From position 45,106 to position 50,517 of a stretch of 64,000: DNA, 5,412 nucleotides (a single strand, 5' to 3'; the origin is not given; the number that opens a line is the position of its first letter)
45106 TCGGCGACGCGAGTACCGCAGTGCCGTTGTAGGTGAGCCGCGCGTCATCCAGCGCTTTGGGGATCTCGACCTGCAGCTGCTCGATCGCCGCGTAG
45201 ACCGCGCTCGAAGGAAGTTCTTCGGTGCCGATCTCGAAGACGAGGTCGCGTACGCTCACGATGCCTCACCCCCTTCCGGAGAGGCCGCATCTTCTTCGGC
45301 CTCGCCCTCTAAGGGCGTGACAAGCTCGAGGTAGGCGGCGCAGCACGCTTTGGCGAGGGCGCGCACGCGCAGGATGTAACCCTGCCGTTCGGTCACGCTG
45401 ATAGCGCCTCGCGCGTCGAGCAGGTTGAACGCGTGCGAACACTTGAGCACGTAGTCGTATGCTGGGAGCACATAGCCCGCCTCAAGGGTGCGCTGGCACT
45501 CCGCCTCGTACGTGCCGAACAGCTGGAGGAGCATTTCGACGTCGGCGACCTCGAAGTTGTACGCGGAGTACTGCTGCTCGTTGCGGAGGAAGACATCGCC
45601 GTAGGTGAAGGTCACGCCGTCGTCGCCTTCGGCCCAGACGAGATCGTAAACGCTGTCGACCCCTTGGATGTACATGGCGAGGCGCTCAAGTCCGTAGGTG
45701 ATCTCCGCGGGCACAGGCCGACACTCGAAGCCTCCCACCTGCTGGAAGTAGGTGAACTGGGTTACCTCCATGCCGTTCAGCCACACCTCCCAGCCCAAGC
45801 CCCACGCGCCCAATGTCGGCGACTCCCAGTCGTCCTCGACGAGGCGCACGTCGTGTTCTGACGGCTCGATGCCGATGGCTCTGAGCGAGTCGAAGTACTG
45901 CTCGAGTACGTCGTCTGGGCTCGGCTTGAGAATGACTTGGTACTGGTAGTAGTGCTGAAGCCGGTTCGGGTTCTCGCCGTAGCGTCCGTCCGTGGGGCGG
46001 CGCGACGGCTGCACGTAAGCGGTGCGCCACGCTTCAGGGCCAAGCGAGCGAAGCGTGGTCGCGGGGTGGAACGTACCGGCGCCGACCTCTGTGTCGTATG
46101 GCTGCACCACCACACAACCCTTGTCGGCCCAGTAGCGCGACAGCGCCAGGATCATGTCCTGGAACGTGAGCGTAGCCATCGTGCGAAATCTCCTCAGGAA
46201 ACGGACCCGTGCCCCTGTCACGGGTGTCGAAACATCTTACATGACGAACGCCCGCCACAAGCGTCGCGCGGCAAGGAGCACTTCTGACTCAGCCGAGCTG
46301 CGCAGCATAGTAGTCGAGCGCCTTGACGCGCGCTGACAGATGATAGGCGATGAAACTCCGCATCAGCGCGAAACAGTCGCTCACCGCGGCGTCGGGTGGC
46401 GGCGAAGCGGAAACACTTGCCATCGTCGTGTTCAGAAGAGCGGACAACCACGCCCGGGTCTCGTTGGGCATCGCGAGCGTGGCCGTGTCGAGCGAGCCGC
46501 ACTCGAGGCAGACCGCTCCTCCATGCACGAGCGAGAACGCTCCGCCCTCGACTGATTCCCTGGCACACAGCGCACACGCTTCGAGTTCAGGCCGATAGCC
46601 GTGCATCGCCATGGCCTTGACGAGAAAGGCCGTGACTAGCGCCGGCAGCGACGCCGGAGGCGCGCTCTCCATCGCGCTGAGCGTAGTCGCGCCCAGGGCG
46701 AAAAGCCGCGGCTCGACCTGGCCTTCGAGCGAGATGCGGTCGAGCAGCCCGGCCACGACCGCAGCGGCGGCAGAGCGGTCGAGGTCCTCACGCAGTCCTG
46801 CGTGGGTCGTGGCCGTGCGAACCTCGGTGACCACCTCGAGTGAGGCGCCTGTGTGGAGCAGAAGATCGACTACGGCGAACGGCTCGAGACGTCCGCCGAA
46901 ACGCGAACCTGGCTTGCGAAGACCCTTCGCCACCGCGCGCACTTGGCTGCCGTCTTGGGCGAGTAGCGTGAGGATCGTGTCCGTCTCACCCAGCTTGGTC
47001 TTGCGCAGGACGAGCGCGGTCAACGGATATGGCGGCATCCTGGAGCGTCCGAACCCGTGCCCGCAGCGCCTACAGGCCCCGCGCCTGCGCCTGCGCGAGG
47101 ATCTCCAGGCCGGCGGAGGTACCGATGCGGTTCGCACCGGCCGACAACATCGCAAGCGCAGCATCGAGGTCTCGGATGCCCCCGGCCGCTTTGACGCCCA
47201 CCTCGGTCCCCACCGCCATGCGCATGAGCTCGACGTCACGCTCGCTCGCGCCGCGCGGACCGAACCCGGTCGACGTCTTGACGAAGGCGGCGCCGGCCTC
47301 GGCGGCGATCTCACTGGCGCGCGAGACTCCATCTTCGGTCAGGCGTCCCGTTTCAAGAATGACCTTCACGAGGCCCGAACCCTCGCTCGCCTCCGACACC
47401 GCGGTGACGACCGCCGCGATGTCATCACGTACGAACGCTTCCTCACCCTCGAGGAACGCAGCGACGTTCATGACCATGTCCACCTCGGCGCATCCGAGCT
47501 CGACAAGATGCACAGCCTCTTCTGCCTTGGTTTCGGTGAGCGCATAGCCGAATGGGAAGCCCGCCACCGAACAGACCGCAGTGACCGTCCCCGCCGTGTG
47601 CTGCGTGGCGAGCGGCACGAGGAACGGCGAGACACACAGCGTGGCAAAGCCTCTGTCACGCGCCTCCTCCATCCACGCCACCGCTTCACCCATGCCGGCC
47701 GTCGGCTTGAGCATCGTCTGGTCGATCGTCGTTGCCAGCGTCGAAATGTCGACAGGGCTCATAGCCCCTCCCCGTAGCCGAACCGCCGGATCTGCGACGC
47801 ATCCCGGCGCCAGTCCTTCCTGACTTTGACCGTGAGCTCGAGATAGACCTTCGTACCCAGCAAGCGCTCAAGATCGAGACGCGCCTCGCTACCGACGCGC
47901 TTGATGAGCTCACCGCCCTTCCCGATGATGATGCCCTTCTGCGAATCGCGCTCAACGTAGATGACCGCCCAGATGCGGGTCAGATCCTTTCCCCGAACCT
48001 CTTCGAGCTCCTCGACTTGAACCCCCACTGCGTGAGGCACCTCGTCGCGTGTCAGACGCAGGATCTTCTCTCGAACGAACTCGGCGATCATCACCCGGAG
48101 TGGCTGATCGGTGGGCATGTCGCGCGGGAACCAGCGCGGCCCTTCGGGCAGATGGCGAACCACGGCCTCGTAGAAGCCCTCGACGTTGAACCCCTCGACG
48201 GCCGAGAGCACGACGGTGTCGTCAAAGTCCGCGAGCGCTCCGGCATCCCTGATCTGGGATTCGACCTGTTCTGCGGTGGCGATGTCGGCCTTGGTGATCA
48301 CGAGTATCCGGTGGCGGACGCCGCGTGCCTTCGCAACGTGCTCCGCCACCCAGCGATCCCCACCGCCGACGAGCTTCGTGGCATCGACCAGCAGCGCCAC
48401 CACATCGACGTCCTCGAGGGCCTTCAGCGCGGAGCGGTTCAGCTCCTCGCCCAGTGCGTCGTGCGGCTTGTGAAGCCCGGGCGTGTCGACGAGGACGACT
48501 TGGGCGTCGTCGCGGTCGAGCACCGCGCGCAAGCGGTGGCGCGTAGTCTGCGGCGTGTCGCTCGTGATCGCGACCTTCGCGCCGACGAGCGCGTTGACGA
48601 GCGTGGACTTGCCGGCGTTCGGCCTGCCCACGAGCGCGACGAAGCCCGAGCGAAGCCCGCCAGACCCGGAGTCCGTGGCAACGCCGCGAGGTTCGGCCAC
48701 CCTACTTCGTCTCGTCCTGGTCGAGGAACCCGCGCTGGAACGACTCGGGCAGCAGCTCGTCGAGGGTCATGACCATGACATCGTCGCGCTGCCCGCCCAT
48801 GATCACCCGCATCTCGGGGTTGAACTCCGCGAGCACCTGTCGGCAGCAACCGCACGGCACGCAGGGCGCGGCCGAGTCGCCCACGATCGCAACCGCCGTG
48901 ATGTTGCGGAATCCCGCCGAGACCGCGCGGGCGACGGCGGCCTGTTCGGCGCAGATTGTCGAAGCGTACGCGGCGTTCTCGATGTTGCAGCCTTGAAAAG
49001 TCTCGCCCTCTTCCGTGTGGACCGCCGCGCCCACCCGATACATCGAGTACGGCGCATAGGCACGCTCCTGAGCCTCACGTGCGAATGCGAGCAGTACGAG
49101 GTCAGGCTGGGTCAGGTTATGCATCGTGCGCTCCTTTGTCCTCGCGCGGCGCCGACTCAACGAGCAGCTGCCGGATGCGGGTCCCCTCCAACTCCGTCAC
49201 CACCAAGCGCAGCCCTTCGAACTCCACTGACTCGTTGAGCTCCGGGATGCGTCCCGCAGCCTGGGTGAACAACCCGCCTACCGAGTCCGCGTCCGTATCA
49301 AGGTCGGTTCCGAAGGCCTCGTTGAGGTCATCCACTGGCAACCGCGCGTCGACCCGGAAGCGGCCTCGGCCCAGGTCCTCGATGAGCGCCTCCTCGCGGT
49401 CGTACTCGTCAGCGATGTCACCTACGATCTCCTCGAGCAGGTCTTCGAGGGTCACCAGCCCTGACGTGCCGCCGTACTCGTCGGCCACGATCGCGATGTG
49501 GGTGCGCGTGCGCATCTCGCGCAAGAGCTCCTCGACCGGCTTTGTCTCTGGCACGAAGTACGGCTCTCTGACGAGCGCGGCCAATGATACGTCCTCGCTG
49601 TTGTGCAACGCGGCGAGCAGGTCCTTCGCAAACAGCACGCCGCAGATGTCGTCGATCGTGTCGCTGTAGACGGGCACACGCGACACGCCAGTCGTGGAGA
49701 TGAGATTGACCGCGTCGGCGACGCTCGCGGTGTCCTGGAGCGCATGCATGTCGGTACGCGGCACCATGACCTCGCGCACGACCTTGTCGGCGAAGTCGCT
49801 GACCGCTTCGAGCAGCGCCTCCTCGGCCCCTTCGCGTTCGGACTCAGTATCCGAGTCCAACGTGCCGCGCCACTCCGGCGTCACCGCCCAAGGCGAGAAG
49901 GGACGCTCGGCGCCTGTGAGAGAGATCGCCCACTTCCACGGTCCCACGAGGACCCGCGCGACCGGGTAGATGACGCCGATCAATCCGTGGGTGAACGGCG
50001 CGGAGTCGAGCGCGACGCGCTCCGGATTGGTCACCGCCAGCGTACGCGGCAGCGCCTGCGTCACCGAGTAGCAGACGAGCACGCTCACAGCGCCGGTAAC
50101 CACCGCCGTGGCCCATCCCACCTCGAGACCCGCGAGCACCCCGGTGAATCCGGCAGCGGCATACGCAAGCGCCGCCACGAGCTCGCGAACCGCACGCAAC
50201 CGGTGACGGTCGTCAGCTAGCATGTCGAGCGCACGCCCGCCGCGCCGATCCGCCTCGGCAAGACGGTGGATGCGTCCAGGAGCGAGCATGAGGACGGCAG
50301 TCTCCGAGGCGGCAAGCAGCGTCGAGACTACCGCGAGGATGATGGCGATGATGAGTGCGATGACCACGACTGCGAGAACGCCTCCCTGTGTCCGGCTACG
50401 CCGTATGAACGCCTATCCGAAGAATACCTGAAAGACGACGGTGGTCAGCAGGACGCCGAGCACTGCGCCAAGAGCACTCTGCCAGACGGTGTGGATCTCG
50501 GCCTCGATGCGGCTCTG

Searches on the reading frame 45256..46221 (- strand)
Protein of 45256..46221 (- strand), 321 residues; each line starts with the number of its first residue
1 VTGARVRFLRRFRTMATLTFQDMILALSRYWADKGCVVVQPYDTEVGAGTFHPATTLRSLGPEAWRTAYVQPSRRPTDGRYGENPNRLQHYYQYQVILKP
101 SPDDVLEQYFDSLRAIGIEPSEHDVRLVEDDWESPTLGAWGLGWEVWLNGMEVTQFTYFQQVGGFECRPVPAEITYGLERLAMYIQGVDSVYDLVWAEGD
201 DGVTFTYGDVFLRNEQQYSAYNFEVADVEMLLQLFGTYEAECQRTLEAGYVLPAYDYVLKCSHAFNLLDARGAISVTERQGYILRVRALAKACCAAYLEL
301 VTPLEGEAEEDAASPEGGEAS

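Call 38: search_protein_families(library=pfam, max_evalue=0.00001, proteins=[window:45256-46221:-])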
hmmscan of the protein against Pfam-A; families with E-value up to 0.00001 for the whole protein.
window:45256-46221:- (321 aa): 1 family
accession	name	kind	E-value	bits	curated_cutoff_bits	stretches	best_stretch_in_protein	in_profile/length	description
PF02091.20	tRNA-synt_2e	-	1.5e-148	493.9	27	1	20-299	1-275/278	Glycyl-tRNA synthetase alpha subunit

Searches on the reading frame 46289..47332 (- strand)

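Call 38: search_protein_families(library=pfam, max_evalue=0.00001, proteins=[window:46289-47332:-])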
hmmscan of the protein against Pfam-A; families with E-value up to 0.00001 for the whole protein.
window:46289-47332:- (347 aa): 2 families
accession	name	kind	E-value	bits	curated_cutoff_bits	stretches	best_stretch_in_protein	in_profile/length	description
PF02565.21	RecO_C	-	4.8e-23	82.1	22.1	1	181-339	1-156/157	Recombination protein O C terminal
PF11967.14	RecO_N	-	3.3e-15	56.3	27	1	104-174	6-77/80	Recombination protein O N terminal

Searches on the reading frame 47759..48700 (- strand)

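Call 39: search_protein_families(library=pfam, max_evalue=0.00001, proteins=[window:47759-48700:-])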
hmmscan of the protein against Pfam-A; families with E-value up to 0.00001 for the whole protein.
window:47759-48700:- (313 aa): 7 families
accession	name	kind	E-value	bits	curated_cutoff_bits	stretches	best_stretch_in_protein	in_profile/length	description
PF01926.29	MMR_HSR1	-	2.3e-25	89.3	21.9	1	21-136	2-112/113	50S ribosome-binding GTPase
PF07650.23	KH_2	-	1.4e-19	70.1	22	1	220-298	1-78/78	KH domain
PF02421.24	FeoB_N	-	1.2e-11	44.8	27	1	21-110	3-91/156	Ferrous iron transport protein B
PF00350.29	Dynamin_N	-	6.2e-11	43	27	0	21-54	1-34/168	Dynamin family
PF00009.33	GTP_EFTU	-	6.2e-10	39.4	26.5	1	24-185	9-187/188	Elongation factor Tu GTP binding domain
PF04548.22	AIG1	-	2.7e-08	33.8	27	1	22-151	4-139/212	AIG1 family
PF03193.22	RsgA_GTPase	-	5.3e-07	30.1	30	0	16-78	104-170/174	RsgA GTPase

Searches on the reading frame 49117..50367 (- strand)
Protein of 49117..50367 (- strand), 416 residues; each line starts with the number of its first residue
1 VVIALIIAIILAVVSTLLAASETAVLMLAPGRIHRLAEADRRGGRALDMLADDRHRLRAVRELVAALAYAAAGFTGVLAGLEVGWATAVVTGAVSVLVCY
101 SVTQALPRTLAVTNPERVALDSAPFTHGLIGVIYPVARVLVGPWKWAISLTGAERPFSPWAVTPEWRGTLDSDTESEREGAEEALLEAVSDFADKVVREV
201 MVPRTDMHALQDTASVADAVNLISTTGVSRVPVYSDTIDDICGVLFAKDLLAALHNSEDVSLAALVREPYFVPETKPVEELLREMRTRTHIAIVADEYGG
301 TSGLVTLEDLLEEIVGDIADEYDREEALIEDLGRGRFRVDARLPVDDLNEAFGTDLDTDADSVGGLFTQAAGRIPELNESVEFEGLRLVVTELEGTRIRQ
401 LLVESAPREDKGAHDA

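Call 39: search_protein_families(library=pfam, max_evalue=0.00001, proteins=[window:49117-50367:-])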
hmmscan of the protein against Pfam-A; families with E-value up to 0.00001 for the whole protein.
window:49117-50367:- (416 aa): 3 families
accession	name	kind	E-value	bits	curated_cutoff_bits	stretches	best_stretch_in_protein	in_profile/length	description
PF03471.22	CorC_HlyC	-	3.1e-18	66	27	1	333-404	4-78/81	Transporter associated domain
PF01595.25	CNNM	-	4.5e-18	66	28.4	1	6-154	1-152/181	Cyclin M transmembrane N-terminal domain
PF00571.33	CBS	-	1.4e-17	64.1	24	2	267-315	7-56/57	CBS domain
